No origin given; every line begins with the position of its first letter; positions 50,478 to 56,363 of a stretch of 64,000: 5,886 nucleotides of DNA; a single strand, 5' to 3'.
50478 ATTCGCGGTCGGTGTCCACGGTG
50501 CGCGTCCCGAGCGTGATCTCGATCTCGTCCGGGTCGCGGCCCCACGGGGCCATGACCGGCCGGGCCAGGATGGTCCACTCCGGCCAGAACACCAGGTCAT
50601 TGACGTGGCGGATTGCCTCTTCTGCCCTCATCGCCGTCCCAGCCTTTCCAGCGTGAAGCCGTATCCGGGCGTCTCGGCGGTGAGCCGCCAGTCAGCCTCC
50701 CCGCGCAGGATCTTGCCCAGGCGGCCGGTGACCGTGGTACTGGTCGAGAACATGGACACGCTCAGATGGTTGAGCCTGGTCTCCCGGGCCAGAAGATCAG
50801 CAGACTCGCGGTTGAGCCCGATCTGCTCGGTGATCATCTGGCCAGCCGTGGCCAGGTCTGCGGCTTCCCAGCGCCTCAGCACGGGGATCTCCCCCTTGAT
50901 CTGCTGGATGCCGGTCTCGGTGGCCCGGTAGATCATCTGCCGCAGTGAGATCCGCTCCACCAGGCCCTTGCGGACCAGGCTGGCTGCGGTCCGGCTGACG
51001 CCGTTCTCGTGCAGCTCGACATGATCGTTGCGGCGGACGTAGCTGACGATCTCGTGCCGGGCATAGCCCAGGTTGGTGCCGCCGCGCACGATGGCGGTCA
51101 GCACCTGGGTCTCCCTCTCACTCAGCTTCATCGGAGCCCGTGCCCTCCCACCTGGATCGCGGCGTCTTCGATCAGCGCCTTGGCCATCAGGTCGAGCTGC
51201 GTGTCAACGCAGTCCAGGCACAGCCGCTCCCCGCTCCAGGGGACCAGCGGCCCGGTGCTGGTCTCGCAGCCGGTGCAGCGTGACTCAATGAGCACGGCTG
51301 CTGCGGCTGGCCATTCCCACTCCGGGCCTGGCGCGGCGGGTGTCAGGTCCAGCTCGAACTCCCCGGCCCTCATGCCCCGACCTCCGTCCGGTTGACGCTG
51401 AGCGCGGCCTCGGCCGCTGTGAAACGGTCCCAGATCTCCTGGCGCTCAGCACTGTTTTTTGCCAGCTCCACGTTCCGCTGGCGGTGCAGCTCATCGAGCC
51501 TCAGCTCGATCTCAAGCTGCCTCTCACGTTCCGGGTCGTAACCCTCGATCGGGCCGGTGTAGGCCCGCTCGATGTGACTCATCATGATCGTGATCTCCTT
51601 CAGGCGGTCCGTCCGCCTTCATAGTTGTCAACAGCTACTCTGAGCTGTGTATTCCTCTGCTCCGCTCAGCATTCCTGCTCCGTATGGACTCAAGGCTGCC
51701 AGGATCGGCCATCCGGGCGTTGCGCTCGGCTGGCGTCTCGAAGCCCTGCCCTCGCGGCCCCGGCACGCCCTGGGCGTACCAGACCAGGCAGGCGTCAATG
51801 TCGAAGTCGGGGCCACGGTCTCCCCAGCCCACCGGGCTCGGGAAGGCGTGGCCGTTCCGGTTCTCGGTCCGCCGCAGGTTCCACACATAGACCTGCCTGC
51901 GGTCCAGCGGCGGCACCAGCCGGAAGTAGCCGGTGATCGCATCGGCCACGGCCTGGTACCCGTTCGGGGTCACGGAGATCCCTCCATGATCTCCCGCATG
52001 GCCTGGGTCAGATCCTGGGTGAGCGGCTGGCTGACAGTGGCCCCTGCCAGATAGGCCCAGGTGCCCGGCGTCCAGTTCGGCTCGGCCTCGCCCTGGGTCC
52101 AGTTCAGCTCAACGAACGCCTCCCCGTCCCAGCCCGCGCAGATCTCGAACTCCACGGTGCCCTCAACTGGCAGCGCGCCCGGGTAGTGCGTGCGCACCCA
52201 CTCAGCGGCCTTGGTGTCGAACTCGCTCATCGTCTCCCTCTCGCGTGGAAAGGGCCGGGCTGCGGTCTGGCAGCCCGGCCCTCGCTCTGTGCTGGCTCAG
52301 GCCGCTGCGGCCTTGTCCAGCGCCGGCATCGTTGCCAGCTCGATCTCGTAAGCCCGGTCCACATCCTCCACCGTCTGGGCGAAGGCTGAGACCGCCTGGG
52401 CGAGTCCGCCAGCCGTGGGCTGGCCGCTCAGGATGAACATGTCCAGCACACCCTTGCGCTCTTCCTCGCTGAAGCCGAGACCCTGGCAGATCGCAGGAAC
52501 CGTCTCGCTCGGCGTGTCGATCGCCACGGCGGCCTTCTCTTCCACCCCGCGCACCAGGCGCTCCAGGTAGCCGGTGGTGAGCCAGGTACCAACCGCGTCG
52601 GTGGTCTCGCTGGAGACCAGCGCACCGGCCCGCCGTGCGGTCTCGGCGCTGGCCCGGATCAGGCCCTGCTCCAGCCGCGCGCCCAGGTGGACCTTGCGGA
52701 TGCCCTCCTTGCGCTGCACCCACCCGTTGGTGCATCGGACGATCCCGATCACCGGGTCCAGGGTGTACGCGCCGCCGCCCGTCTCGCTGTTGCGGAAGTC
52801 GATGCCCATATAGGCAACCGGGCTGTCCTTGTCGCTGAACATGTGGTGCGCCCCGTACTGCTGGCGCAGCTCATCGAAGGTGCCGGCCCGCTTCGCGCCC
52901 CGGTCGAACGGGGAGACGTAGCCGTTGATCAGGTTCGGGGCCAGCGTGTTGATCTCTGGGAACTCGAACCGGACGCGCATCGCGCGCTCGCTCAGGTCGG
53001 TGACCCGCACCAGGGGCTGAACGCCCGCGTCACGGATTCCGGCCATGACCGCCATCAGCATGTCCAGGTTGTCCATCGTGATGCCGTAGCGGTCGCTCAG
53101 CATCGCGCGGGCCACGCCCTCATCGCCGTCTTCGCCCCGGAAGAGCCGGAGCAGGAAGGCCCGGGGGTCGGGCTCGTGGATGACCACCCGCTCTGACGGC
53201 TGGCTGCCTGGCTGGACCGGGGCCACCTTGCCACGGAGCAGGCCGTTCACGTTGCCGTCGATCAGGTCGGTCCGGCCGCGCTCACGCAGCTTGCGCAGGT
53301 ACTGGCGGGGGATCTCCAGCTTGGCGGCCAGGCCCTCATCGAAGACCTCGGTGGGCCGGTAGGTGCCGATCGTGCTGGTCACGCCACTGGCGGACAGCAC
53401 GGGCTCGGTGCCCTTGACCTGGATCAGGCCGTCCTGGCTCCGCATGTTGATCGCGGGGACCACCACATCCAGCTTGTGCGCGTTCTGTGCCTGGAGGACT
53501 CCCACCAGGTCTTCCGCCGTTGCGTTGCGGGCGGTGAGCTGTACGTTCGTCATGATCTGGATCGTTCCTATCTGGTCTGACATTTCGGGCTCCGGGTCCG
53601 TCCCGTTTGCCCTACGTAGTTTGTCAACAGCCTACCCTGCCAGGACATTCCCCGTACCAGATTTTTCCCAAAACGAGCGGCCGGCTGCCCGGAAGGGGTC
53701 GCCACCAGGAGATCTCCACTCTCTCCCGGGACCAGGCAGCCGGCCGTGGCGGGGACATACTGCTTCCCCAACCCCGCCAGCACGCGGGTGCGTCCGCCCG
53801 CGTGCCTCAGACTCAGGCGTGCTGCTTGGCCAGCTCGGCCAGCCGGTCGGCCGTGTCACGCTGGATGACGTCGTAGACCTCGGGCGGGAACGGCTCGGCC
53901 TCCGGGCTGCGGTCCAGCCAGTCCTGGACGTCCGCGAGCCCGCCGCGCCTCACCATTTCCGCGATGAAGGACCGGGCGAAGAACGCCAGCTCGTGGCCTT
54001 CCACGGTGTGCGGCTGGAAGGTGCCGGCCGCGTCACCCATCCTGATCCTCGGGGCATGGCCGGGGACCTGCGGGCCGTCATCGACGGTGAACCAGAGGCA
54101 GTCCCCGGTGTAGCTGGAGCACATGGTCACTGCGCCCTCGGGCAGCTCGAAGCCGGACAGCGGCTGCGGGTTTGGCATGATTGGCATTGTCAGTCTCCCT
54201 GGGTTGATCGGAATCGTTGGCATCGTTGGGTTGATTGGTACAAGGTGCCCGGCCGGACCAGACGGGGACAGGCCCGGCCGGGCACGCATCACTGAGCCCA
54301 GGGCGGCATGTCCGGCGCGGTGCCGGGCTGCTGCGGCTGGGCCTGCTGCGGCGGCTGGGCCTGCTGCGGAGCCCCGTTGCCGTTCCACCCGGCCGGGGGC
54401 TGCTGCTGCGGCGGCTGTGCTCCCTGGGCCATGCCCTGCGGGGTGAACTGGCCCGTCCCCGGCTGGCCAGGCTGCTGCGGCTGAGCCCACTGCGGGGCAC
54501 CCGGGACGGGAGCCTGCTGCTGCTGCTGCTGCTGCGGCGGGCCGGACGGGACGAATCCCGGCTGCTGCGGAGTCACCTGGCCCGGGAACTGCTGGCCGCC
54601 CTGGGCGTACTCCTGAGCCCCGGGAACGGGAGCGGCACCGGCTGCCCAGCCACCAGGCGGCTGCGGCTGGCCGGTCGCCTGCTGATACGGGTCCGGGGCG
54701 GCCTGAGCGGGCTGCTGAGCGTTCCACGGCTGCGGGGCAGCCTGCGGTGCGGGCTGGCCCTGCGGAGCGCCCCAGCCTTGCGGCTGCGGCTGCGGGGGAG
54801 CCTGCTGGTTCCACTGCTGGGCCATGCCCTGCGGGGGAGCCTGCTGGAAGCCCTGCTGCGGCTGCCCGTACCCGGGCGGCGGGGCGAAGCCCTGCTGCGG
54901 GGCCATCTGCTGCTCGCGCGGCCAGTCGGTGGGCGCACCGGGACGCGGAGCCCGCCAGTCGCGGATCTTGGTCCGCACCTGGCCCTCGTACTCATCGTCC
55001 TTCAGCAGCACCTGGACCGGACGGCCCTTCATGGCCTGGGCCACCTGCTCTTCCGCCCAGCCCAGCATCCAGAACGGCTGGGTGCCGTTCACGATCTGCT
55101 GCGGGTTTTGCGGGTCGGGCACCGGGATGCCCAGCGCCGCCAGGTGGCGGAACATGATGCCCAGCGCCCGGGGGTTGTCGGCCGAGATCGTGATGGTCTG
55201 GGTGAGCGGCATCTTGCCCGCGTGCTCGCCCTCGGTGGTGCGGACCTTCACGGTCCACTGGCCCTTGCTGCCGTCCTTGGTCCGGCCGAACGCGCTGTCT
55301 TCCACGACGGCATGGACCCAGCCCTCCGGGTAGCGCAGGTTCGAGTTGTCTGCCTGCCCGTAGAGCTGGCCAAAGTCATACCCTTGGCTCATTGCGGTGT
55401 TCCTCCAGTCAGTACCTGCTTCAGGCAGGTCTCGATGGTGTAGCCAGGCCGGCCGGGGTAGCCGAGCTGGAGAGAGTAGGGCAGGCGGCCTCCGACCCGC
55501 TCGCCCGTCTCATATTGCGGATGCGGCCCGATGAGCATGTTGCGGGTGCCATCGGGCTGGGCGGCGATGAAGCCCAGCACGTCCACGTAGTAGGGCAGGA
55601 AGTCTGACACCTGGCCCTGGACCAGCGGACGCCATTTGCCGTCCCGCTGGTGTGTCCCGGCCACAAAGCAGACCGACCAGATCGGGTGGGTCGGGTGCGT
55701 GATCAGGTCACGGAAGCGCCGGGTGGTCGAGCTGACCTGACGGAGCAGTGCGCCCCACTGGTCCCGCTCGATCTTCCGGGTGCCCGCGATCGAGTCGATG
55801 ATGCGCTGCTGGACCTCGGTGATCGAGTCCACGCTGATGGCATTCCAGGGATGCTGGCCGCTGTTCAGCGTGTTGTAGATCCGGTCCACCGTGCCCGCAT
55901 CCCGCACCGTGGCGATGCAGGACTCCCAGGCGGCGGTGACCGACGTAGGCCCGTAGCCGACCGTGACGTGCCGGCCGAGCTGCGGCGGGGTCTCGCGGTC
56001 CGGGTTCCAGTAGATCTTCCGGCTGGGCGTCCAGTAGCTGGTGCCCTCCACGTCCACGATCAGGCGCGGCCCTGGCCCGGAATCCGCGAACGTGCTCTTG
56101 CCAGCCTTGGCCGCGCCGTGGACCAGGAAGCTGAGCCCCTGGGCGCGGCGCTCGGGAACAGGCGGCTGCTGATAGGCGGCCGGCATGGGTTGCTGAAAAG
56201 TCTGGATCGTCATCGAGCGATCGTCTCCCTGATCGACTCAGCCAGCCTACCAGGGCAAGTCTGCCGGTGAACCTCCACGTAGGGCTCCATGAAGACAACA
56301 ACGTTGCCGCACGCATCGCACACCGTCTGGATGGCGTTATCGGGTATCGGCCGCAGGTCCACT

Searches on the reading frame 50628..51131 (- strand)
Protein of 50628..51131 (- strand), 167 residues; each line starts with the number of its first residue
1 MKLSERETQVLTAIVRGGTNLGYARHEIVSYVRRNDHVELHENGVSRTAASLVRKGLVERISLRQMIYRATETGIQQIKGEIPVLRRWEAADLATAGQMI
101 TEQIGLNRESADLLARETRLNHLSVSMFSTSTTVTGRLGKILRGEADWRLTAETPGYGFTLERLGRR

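Call 33: search_protein_families(library=pfam, proteins=[window:50628-51131:-], max_evalue=0.01)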
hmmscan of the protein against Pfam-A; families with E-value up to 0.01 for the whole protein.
window:50628-51131:- (167 aa): 1 family
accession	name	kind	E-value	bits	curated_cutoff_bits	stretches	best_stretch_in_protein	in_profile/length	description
PF01978.25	TrmB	-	0.00097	19.4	25.6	1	37-72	31-66/68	Sugar-specific transcriptional regulator TrmB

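Call 87: search_protein_families(library=phrogs, proteins=[window:50628-51131:-], max_evalue=0.001)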
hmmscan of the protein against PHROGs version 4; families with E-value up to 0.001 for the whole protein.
window:50628-51131:- (167 aa): 2 families
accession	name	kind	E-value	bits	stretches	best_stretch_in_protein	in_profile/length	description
phrog_4278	-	unknown function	0.00019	22.2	1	9-91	35-117/127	-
phrog_2440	-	transcription regulation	0.00024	22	1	30-82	47-99/126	transcriptional regulator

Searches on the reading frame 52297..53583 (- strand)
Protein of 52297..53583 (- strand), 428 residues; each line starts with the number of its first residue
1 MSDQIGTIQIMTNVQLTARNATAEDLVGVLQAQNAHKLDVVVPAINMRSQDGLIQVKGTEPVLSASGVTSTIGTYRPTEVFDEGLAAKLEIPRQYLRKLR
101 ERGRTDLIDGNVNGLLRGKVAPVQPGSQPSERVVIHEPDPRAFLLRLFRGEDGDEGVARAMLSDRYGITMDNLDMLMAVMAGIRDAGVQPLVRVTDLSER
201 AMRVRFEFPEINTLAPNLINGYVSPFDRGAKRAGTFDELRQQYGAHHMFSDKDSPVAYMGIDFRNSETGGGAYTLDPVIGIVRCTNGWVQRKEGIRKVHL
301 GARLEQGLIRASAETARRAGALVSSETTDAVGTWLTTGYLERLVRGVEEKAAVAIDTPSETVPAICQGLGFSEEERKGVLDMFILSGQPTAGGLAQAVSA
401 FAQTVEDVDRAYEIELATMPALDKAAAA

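Call 33: search_protein_families(library=pfam, proteins=[window:52297-53583:-], max_evalue=0.01)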
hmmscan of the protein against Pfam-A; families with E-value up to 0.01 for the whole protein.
window:52297-53583:- (428 aa): 0 families

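Call 80: search_protein_families(library=pfam, proteins=[window:52297-53583:-], max_evalue=0.001)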
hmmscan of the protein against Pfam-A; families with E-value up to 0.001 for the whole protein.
window:52297-53583:- (428 aa): 0 families

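Call 87: search_protein_families(library=phrogs, proteins=[window:52297-53583:-], max_evalue=0.001)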
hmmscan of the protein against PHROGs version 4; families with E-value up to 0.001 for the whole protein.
window:52297-53583:- (428 aa): 1 family
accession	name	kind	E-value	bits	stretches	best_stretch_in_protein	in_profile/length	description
phrog_1362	-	unknown function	2.3e-63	215.7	1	15-427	4-388/391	-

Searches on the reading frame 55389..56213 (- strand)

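Call 33: search_protein_families(library=pfam, proteins=[window:55389-56213:-], max_evalue=0.01)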
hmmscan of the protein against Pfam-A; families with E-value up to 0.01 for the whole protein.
window:55389-56213:- (274 aa): 1 family
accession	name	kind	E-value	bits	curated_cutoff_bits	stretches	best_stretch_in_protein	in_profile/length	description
PF13479.12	AAA_24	-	3.5e-09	37.2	27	1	27-239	3-194/195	AAA domain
